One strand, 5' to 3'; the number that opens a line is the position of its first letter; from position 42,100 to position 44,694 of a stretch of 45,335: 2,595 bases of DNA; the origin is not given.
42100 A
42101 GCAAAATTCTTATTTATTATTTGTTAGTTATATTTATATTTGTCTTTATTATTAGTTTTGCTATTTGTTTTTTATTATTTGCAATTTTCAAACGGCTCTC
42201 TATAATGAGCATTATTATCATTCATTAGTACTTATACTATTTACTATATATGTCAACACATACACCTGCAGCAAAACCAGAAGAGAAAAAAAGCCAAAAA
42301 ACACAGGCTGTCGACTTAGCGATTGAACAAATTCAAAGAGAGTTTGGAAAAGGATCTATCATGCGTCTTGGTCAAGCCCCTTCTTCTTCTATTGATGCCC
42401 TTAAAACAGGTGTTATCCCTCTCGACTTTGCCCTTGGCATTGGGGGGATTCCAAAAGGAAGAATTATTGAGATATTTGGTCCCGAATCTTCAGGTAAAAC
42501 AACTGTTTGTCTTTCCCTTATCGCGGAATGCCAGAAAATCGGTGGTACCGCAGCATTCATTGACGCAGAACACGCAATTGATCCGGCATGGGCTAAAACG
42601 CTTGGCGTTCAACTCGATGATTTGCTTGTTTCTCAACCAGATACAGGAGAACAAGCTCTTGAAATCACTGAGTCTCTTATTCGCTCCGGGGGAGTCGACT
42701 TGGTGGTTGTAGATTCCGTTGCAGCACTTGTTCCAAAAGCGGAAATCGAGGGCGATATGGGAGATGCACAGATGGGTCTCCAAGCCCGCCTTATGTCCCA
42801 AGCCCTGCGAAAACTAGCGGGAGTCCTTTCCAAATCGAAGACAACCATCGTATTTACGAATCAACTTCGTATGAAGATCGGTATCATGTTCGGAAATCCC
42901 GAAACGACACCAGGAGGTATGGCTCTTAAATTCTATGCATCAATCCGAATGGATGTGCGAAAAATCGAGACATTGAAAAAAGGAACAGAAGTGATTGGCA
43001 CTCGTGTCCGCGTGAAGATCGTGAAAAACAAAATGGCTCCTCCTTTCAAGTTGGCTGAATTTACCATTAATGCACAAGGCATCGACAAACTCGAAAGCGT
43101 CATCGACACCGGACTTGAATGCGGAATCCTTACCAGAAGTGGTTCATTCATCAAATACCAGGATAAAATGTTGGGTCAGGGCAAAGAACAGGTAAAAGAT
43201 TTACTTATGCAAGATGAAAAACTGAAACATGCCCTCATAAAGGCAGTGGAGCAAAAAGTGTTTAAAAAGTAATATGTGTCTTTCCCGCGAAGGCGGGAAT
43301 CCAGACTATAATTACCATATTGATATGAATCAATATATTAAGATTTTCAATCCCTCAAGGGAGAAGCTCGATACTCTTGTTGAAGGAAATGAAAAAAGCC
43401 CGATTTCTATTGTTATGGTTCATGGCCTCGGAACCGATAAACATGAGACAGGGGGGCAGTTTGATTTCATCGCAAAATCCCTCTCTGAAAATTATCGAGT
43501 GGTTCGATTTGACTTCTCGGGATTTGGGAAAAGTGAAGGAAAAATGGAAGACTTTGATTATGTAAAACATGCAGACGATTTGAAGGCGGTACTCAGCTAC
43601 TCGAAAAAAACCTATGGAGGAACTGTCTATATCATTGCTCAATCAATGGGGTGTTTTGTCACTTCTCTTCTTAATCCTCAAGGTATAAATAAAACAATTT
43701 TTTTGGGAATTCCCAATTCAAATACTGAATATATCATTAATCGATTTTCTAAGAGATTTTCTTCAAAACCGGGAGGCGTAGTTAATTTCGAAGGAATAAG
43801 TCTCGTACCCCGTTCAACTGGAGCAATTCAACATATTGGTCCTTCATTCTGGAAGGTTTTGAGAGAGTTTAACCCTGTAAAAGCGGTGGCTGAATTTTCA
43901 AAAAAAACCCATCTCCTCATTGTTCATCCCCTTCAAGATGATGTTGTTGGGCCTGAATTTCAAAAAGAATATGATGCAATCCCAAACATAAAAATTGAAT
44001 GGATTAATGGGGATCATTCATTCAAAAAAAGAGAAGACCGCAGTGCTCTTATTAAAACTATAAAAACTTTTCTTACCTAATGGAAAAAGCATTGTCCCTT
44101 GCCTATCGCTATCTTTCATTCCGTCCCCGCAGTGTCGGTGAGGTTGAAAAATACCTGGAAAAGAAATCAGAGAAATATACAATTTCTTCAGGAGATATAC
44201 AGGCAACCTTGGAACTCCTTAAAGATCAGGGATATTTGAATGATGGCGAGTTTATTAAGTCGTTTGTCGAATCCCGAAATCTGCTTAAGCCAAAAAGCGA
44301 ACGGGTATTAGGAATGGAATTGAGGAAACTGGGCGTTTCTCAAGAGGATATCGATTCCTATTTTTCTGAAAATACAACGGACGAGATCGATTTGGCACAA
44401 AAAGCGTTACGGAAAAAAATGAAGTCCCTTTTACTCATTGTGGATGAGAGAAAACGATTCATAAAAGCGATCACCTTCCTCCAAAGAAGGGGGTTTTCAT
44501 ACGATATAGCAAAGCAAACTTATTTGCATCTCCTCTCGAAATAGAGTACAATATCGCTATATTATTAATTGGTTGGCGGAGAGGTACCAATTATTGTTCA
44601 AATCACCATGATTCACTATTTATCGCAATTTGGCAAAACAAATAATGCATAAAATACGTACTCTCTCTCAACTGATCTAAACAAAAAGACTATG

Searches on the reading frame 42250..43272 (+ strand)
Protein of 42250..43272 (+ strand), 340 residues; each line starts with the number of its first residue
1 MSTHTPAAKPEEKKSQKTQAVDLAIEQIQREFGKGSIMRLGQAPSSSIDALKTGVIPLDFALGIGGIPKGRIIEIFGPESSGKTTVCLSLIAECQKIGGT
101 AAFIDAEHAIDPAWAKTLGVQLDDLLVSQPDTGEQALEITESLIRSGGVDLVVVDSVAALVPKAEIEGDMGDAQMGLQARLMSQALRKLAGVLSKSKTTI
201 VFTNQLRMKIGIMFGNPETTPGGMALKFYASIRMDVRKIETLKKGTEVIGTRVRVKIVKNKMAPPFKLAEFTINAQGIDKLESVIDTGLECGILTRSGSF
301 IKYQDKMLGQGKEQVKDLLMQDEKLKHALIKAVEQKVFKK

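Call 23: search_protein_families(library=pfam, proteins=[window:42250-43272:+], max_evalue=0.05)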
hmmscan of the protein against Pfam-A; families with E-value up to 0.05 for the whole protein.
window:42250-43272:+ (340 aa): 13 families
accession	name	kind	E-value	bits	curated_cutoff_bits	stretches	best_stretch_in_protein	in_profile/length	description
PF00154.27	RecA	-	3.6e-130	433.5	27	1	20-274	2-256/262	recA bacterial DNA recombination protein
PF21096.2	RecA_C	-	4.2e-12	46.4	27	1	283-336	2-55/57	RecA C-terminal domain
PF08423.17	Rad51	-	1.6e-10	41.1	22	1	50-278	7-241/244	Rad51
PF06745.19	ATPase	-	2.4e-08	34.1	26.6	1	52-251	2-195/231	KaiC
PF13481.12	AAA_25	-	0.00013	22.1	27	1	65-163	28-158/195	AAA domain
PF01637.24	ATPase_2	-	0.0021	18.4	33.2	1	71-128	21-69/225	ATPase domain predominantly from Archaea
PF00005.33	ABC_tran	-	0.012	16.7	25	1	67-116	8-59/137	ABC transporter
PF13191.12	AAA_16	-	0.034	15.1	32.6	0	70-202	24-137/167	AAA ATPase domain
PF16575.11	CLP1_P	-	0.038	14.3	26.6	0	77-106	1-30/188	mRNA cleavage and polyadenylation factor CLP1 P-loop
PF13401.12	AAA_22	-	0.041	14.6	27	0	71-160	6-96/130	AAA domain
PF13479.12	AAA_24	-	0.041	14.2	27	0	73-159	5-75/195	AAA domain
PF02283.22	CobU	-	0.044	13.8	27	0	75-208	3-127/168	Cobinamide kinase / cobinamide phosphate guanyltransferase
PF19993.5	DO-GTPase2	-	0.046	13.8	27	0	71-98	1-27/226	Double-GTPase 2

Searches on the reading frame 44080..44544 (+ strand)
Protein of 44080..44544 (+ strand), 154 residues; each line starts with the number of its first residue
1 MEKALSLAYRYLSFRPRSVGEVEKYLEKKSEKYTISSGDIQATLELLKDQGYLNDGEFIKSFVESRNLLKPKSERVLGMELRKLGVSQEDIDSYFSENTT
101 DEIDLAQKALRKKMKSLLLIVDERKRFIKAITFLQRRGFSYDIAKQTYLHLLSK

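Call 23: search_protein_families(library=pfam, proteins=[window:44080-44544:+], max_evalue=0.05)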
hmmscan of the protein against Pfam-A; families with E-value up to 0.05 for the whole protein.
window:44080-44544:+ (154 aa): 6 families
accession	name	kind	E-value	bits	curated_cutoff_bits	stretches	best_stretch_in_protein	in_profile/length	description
PF21982.2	RecX_HTH1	-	1.6e-09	38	26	1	4-29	1-26/40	RecX, first three-helix domain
PF21981.2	RecX_HTH3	-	3.6e-09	37.1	26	1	101-146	2-46/48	RecX, third three-helix domain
PF02631.22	RecX_HTH2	-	1.3e-07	32.2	26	1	54-92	1-39/42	RecX, second three-helix domain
PF03623.18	Focal_AT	-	0.0028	18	23.3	1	75-118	42-85/133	Focal adhesion targeting region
PF09325.15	Vps5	-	0.0091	16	27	1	78-132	9-62/236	Vps5 C terminal like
PF14502.12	HTH_41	-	0.011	15.5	25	1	27-51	10-34/48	Helix-turn-helix domain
